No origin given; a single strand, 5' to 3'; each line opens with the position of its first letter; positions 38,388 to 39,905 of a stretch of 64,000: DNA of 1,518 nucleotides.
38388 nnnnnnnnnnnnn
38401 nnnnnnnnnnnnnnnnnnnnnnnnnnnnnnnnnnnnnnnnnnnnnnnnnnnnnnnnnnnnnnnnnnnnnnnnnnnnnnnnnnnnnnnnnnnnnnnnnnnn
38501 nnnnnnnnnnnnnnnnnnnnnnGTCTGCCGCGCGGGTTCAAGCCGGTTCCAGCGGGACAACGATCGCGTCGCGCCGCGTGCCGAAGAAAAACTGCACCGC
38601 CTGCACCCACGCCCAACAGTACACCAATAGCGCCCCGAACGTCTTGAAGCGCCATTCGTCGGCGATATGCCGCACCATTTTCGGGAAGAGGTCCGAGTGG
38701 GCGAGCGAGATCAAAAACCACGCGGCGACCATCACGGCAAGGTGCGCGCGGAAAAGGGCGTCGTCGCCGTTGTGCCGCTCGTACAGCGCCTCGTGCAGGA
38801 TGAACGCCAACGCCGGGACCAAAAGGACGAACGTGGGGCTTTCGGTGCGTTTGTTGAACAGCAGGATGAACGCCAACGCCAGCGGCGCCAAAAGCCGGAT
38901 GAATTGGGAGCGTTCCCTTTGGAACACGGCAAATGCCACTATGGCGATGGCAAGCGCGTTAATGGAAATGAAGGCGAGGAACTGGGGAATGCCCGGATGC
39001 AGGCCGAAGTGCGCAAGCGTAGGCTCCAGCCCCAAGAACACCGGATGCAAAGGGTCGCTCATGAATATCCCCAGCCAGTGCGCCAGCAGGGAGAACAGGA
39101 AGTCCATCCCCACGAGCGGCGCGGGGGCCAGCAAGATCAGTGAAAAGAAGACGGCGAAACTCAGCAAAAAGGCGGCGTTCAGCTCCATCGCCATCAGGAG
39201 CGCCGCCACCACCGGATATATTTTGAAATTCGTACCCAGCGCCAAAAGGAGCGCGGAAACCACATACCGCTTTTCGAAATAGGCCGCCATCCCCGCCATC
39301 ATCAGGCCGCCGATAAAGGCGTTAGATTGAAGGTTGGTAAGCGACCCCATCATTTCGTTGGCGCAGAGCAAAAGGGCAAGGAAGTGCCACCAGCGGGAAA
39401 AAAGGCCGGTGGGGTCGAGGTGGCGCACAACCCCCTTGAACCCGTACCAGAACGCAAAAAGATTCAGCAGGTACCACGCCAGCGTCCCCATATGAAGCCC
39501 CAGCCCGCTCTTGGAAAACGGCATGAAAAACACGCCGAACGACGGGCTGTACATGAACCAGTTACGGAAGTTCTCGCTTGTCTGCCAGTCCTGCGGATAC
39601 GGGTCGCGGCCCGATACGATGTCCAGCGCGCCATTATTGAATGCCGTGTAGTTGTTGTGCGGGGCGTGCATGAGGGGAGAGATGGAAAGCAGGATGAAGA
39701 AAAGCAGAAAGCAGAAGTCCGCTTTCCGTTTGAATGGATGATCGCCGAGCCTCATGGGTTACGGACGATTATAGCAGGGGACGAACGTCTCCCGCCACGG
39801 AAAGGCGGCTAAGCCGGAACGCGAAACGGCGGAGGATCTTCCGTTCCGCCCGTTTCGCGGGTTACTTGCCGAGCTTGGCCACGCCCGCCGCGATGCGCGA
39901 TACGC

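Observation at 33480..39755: Five-gene envelope glycosylation module: two GT-C (GT87-like) paralogues bracketing a sugar C-methyltransferase, a Gmd-like enzyme and a polyprenol-P-sugar synthase-methyltransferase fusion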

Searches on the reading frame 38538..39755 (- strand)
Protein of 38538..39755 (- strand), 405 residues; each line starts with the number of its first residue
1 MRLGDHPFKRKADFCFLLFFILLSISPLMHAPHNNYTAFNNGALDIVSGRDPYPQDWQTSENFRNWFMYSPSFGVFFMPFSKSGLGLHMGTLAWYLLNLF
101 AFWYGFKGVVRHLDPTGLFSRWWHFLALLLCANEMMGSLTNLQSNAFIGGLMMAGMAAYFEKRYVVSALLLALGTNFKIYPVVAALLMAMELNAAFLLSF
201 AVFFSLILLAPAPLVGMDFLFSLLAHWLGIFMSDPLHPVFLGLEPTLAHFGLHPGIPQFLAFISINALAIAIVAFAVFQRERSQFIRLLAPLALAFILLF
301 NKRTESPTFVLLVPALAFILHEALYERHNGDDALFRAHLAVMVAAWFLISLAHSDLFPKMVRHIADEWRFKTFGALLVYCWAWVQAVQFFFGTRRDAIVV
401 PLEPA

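Call 3: search_protein_families(library=pfam, proteins=[window:38538-39755:-], max_evalue=0.01)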
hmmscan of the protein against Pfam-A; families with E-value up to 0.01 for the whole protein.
window:38538-39755:- (405 aa): 1 family
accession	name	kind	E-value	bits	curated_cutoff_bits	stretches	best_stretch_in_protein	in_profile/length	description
PF09594.16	GT87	-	7e-13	49.3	25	1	67-294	1-230/237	Glycosyltransferase family 87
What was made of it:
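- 38538..39755 (-): GT87b: polytopic GT87 glycosyltransferase, 405 aa, convergent with GT2-MT. Second predicted periplasmic transferase. PF09594 49.3 bits (call 3).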

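Call 4: search_protein_families(library=ncbifam, proteins=[window:38538-39755:-], max_evalue=0.01)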
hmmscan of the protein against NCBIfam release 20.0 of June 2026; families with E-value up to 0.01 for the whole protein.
window:38538-39755:- (405 aa): 0 families

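Call 31: search_solved_structures(query=window:38538-39755:-, max_evalue=1, show_alignments=1)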
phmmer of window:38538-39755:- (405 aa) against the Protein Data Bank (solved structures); distinct sequences matched with E-value up to 1: 0.

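Call 32: find_homologous_proteins(query=window:38538-39755:-, max_evalue=0.00001)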
Query window:38538-39755:- (405 aa): 16 proteins with E <= 0.00001 among 8000 candidates.
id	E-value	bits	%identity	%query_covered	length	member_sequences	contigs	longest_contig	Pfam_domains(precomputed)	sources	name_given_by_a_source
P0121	1.6e-268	909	100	100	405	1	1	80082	PF09594.17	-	-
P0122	2.2e-205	701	77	100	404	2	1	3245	PF09594.17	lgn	-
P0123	8.1e-119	416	50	98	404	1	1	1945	PF09594.17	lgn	-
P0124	1.2e-115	405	50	96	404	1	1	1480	PF09594.17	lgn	-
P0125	4.0e-110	387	45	95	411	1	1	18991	PF09594.17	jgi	-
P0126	1.2e-108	382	49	90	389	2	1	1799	PF09594.17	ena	-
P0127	2.9e-102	361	44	96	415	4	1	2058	PF09594.17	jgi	-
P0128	5.4e-99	350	43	98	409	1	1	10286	PF09594.17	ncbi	-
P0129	1.1e-94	336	45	89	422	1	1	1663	PF09594.17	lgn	-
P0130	3.1e-86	308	43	94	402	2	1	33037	PF09594.17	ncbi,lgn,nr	ncbi:MAG: DUF2029 domain-containing protein [Nitrospinae bacterium]|nr:DUF2029 domain-containing pro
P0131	3.4e-78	282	40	93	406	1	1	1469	PF09594.17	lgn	-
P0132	2.6e-26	111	29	95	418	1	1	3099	PF09594.17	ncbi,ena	-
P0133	4.0e-25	107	29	92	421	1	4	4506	PF09594.17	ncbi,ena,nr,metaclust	ncbi:MAG: hypothetical protein A3K09_06390 [Nitrospinae bacterium RIFCSPLOWO2_12_FULL_47_7]|nr:MAG: 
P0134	6.5e-24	103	29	92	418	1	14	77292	PF09594.17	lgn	-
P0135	5.4e-23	100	30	86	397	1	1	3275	PF09594.17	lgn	-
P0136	1.6e-13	69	28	67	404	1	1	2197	PF09594.17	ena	-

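Call 33: find_encoding_contigs(protein=P0125, flank=10000, max_places=2)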
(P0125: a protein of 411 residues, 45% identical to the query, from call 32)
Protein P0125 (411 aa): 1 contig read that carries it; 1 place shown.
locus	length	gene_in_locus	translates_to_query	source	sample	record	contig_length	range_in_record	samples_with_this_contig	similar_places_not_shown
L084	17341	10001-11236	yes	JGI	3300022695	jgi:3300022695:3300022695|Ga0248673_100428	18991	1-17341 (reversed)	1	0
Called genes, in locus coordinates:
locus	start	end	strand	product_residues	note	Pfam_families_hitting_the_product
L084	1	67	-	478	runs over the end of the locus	PF22694:CtpB_N-like, PF00595:PDZ, PF13180:PDZ_2, PF17820:PDZ_6, PF03572:Peptidase_S41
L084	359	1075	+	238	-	PF01618:MotA_ExbB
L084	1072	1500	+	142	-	PF02472:ExbD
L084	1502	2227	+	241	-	PF13103:TonB_2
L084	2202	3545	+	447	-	PF04052:TolB_N, PF26550:Tricorn_2nd, PF25174:Beta-prop_THOC3, PF26549:Tricorn_N, PF07676:PD40, PF26550:Tricorn_2nd, PF26549:Tricorn_N, PF07676:PD40, +4 more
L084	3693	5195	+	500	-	PF02310:B12-binding, PF04055:Radical_SAM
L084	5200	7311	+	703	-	-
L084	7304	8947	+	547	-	PF13692:Glyco_trans_1_4 (faint)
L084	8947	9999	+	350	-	PF13641:Glyco_tranf_2_3, PF00535:Glycos_transf_2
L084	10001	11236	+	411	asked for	PF09594:GT87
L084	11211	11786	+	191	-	-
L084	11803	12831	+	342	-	PF01075:Glyco_transf_9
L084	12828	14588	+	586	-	PF00664:ABC_membrane, PF02463:SMC_N (faint), PF00005:ABC_tran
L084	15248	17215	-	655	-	PF00015:MCPsignal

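Call 34: find_encoding_contigs(protein=P0130, flank=10000, max_places=2)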
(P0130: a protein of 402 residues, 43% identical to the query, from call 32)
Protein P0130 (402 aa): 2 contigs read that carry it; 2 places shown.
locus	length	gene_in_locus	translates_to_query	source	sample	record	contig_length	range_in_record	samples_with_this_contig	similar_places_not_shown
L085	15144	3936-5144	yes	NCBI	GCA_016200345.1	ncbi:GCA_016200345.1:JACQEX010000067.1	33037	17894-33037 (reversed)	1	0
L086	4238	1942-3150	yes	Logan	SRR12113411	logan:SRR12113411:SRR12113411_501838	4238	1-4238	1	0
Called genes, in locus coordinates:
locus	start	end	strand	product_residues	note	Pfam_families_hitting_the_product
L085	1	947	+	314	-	PF00535:Glycos_transf_2, PF10111:Glyco_tranf_2_2 (weak), PF13641:Glyco_tranf_2_3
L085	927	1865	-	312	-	PF00535:Glycos_transf_2, PF10111:Glyco_tranf_2_2, PF13641:Glyco_tranf_2_3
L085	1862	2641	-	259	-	PF04055:Radical_SAM, PF13186:SPASM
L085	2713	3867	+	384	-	PF13524:Glyco_trans_1_2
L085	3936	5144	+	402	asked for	PF09594:GT87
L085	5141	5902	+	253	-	PF00535:Glycos_transf_2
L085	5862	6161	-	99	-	-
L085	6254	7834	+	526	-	-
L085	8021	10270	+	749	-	PF13185:GAF_2, PF00989:PAS, PF08448:PAS_4 (weak), PF08447:PAS_3 (weak), PF13426:PAS_9, PF00512:HisKA, PF02518:HATPase_c, PF00072:Response_reg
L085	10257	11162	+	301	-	PF00072:Response_reg, PF13581:HATPase_c_2 (weak)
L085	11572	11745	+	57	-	-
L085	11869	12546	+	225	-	PF01027:Bax1-I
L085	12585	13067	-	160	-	PF13676:TIR_2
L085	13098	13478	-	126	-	PF01814:Hemerythrin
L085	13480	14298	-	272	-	PF14256:YwiC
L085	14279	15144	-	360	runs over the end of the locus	PF02655:ATP-grasp_3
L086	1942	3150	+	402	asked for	PF09594:GT87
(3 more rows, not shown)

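Call 35: find_encoding_contigs(protein=P0128, flank=10000, max_places=2)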
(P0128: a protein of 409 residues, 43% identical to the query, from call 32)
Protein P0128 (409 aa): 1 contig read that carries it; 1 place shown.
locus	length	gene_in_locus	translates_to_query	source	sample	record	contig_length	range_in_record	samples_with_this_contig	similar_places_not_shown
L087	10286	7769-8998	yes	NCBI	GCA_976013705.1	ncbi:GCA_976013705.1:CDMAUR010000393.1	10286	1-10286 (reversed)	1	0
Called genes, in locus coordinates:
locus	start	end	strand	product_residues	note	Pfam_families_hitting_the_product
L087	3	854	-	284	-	?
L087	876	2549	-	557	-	PF22638:FlgK_D1, PF06429:Flg_bbr_C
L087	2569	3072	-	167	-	PF05130:FlgN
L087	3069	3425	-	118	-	PF10135:Rod-binding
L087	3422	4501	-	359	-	PF02119:FlgI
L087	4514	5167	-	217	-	PF02107:FlgH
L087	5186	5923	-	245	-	PF08666:SAF (faint), PF13144:ChapFlgA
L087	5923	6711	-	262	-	PF00460:Flg_bb_rod (weak), PF22692:LlgE_F_G_D1, PF06429:Flg_bbr_C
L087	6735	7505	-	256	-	PF00460:Flg_bb_rod, PF22692:LlgE_F_G_D1, PF06429:Flg_bbr_C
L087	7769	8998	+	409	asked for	PF09594:GT87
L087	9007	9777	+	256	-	PF13489:Methyltransf_23 (weak), PF08241:Methyltransf_11 (faint), PF13649:Methyltransf_25 (weak)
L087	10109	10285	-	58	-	?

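Call 52: predict_structure(alignment_id=A2)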
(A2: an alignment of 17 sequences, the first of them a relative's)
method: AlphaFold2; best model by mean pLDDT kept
length: 405 residues; sequences in the alignment: 17
mean_pLDDT: 90.2   pTM: 0.90
mean pLDDT of the five models: 90.2, 89.6, 89.0, 88.7, 86.7
residues with pLDDT >= 90: 296; 70-90: 81; 50-70: 16; < 50: 12
segments of 3 or more residues with pLDDT < 50: 1-3, 397-405
pLDDT, mean of each block of 10 residues (from residue 1): 68 93 86 81 94 85 79 95 93 95 94 86 91 88 94 97 98 95 97 98 97 96 94 84 94 90 97 96 93 97 91 94 93 96 94 78 91 97 95 57 37
secondary structure, 60 per line:
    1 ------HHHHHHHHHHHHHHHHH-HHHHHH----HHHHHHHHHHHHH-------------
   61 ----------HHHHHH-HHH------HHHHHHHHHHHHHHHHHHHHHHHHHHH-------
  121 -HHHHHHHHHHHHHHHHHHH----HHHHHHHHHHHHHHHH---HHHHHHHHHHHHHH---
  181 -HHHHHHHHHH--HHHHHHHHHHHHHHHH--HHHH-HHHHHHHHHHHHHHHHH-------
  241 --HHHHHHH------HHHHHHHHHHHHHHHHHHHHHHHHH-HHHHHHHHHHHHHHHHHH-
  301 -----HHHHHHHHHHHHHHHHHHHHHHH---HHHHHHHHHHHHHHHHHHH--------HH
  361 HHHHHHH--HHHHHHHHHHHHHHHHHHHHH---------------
elements in order: H7-23 H25-30 H35-47 H71-76 H87-113 H122-140 H145-160 H164-177 H182-191 H194-209 H212-215 H217-233 H243-249 H256-280 H282-299 H306-328 H332-350 H359-367 H370-390
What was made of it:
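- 38538..39755 (-): AF2 model pLDDT 90, pTM 0.90 (call 52).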

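Call 55: fold_search(model_id=the predicted structure, library=pdb)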
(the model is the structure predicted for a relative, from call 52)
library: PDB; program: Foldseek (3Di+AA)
matches with E <= 10: 324; with E <= 0.001: 4
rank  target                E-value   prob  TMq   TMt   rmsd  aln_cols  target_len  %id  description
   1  9dm5                  1.4e-05  1.00  0.63  0.66   6.4       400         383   18  Product-Bound mannosyltransferase PimE (released 2025-06-25)
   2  9wno_A                3.0e-05  1.00  0.62  0.62   6.6       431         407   17  Cryo-EM structure of Candida glabrata GPI mannosyltransferase I bound to Dol-P-Man (released 2025-12-03)
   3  9dm7_A                4.3e-05  1.00  0.56  0.61   7.3       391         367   18  mannosyltransferase PimE in complex with Fab_E6 (released 2025-06-25)
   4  8imx_U                6.4e-04  1.00  0.55  0.54   7.2       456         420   14  Cryo-EM structure of GPI-T with a chimeric GPI-anchored protein (released 2023-08-16)
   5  6snh_X                1.3e-03  1.00  0.61  0.53   8.7       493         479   10  Cryo-EM structure of yeast ALG6 in complex with 6AG9 Fab and Dol25-P-Glc (released 2020-03-11)
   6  5ezm                  4.0e-03  1.00  0.34  0.27  15.3       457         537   14  Crystal Structure of ArnT from Cupriavidus metallidurans in the apo state (released 2016-02-17)
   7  7wld_U                4.5e-03  1.00  0.51  0.50   9.2       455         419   12  Cryo-EM structure of the human glycosylphosphatidylinositol transamidase complex at 2.53 Angstrom resolution (released 2022-04-27)
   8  7w72_U                4.6e-03  1.00  0.50  0.49  10.0       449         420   12  Structure of a human glycosylphosphatidylinositol (GPI) transamidase (released 2022-02-16)
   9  9s6r_A                6.9e-03  1.00  0.61  0.63   5.5       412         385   10  Ternary cryo-EM structure of yeast ALG3 with Dol25-PP-GlcNAc2Man5, Dol25-P-Man, and Fab (released 2026-03-18)
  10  9ub7_B                7.8e-03  1.00  0.60  0.61   9.2       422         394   14  Structure of glycosylphosphatidylinositol transamidase,state 1 (released 2026-04-08)
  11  7bve_A                1.2e-01  0.98  0.46  0.21  10.8       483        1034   16  Cryo-EM structure of Mycobacterium smegmatis arabinosyltransferase EmbC2-AcpM2 in complex with ethambutol (released 2020-04-29)
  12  7bx8_A                1.9e-01  0.84  0.34  0.16  17.8       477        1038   12  Mycobacterium smegmatis arabinosyltransferase complex EmbB2-AcpM2 in symmetric "resting state" (released 2020-05-27)
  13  9i5k_A                2.1e-01  0.80  0.32  0.27  18.5       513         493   10  Structure of the Chaetomium thermophilum Pmt4 homodimer (C2 symmetry) (released 2025-12-24)
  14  9s6u_A                2.6e-01  0.98  0.46  0.37   8.9       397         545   13  Ternary cryo-EM structure of human ALG9 with Dol25-PP-GlcNAc2Man8, Dol25-P-Man and Fab (released 2026-03-18)
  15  5dsg_B                3.8e-01  0.10  0.10  0.10  27.8       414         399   11  Structure of the M4 muscarinic acetylcholine receptor (M4-mT4L) bound to tiotropium (released 2016-03-16)
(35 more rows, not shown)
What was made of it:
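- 38538..39755 (-): Foldseek best match PimE 9dm5 (E 1.4e-5, TM 0.63/0.66), then GPI-mannosyltransferase I, ALG6, ArnT and ALG3 (call 55).
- On GT87 / GT-C(A) glycosyltransferases (PimE-like): Foldseek top hit PimE 9dm5 (TM 0.63/0.66), followed by other GT-C enzymes (calls 52, 55).
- The GT87b model matches PimE (call 55).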

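Call 57: find_encoding_contigs(protein=P0122, flank=5000, max_places=2)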
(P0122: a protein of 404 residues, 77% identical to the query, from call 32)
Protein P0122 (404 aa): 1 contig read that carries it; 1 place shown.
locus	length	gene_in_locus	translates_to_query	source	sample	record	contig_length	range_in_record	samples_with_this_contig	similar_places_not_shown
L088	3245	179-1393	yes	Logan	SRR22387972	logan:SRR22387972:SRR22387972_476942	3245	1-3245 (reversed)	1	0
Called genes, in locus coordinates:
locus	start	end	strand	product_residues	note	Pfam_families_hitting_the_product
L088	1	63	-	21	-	?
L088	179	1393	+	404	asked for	PF09594:GT87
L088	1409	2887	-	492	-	PF00535:Glycos_transf_2, PF13489:Methyltransf_23, PF08241:Methyltransf_11, PF08242:Methyltransf_12, PF13649:Methyltransf_25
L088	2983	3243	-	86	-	?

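Call 74: search_solved_structures(query=A2, max_evalue=10, show_alignments=2)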
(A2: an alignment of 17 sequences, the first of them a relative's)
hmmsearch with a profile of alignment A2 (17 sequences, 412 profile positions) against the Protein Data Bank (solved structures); distinct sequences matched with E-value up to 10: 1.
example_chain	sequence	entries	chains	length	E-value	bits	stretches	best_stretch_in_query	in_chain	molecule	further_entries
9dm5_A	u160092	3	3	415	0.00034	23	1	60-207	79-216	Mannosyltransferase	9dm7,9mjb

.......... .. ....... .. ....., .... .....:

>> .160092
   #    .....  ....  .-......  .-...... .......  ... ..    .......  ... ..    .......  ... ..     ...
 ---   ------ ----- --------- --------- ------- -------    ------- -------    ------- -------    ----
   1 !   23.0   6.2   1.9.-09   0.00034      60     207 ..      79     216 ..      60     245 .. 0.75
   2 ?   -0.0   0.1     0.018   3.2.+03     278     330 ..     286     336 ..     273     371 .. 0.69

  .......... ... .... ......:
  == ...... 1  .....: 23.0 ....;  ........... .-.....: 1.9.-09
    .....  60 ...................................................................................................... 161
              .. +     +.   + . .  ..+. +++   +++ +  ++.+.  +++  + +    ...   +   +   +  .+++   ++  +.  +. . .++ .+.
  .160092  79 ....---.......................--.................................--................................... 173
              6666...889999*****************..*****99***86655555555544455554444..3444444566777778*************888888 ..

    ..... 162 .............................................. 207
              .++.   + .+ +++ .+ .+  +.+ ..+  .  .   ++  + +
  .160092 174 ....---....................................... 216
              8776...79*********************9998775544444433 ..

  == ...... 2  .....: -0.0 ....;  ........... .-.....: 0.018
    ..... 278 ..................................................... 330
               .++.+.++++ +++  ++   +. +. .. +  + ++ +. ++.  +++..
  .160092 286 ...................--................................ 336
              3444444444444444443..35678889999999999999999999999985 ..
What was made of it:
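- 38538..39755 (-): The family profile hits PimE only (E 3.4e-4), with PimE Y92/E153/Q163/N165/K195/P198 aligned to Y69/E134/Q143/N145/K178/P181 (call 74).
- Tried and rejected: Only the 17-sequence profile reached PimE (call 74).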

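Call 82: search_protein_families(library=pfam, proteins=[L085:5141-5902:+, L087:9007-9777:+, L084:8947-9999:+], max_evalue=0.01)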
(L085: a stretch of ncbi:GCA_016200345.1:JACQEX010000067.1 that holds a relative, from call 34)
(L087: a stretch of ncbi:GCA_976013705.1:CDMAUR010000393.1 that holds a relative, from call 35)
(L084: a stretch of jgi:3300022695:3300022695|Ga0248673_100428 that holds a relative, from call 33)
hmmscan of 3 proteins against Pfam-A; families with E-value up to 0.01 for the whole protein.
L085:5141-5902:+ (253 aa): 1 family
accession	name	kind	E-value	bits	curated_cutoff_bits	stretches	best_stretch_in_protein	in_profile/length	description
PF00535.33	Glycos_transf_2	-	2.1e-12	47.7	23.3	1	8-142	1-129/168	Glycosyl transferase family 2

L087:9007-9777:+ (256 aa): 6 families
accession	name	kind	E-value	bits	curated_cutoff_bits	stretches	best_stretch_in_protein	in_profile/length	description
PF13489.12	Methyltransf_23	-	3.3e-07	30.6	27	1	24-142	8-120/164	Methyltransferase domain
PF13649.12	Methyltransf_25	-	7.6e-06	27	27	1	44-124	2-88/97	Methyltransferase domain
PF08241.18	Methyltransf_11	-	1.6e-05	25.9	21.2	1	44-125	1-83/95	Methyltransferase domain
PF08242.18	Methyltransf_12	-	4.7e-05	24.5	30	1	44-125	1-88/98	Methyltransferase domain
PF24675.1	NpmA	-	0.00036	20.3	60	1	41-103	25-95/214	16S rRNA (adenine(1408)-N(1))-methyltransferase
PF02390.23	Methyltransf_4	-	0.0015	18.5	24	1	43-91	5-56/173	Putative methyltransferase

L084:8947-9999:+ (350 aa): 3 families
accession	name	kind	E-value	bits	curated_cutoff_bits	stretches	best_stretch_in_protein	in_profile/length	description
PF00535.33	Glycos_transf_2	-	1.1e-22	81.2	23.3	1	69-194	1-129/168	Glycosyl transferase family 2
PF13641.12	Glyco_tranf_2_3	-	1.9e-07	31.8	27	1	66-273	1-222/230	Glycosyltransferase like family 2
PF10111.15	Glyco_tranf_2_2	-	0.00084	19.3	27.3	1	72-151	6-90/276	Glycosyltransferase like family 2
